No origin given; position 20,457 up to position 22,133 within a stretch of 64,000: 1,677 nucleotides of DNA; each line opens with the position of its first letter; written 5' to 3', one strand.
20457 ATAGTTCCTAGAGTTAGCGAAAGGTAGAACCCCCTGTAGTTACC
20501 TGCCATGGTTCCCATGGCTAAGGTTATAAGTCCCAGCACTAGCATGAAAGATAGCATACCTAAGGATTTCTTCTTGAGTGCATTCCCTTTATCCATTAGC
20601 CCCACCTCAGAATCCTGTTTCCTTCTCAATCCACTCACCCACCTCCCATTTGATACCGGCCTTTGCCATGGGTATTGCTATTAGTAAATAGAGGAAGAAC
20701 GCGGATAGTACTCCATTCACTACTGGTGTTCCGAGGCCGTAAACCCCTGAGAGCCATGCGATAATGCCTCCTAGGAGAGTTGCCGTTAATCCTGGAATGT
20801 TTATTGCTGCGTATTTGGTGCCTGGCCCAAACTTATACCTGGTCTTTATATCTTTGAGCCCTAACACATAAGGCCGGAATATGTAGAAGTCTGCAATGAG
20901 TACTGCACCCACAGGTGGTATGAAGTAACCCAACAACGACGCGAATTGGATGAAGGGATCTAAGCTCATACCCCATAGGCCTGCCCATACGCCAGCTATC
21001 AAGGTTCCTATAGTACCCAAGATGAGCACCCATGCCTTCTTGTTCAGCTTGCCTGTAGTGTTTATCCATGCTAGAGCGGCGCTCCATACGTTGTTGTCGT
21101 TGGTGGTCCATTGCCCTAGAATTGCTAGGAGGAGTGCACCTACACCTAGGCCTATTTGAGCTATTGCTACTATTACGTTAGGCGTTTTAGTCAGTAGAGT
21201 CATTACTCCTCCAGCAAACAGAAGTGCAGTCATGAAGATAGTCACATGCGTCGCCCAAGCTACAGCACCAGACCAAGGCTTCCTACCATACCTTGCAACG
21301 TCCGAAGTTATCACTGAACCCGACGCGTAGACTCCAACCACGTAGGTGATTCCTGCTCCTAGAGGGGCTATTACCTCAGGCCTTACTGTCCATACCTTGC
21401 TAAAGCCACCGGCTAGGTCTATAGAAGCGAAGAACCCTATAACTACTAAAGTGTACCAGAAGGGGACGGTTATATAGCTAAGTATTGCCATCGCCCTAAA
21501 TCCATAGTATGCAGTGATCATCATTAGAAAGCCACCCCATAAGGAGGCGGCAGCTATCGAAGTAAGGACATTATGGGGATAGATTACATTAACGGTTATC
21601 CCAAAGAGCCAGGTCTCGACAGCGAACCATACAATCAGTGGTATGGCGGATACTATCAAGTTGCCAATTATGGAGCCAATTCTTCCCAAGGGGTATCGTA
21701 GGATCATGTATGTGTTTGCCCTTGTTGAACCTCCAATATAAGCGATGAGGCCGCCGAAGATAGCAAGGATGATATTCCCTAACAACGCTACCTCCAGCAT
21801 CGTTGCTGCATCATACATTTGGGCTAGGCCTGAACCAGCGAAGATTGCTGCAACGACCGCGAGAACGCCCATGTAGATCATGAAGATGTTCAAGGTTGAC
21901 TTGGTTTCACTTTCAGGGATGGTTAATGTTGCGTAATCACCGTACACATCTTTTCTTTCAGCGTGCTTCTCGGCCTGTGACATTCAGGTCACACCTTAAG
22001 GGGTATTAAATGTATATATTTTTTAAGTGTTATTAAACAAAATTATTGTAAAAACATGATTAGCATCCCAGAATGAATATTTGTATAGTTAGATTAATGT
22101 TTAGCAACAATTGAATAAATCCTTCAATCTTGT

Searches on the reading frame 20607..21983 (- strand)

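Call 38: search_protein_families(library=pfam, proteins=[window:20607-21983:-], max_evalue=0.00001)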
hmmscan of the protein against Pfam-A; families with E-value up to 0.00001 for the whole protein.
window:20607-21983:- (458 aa): 1 family
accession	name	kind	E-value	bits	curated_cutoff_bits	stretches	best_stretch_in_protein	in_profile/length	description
PF02133.21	Transp_cyt_pur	-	1.7e-15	57.2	23.5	1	23-412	3-416/440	Permease for cytosine/purines, uracil, thiamine, allantoin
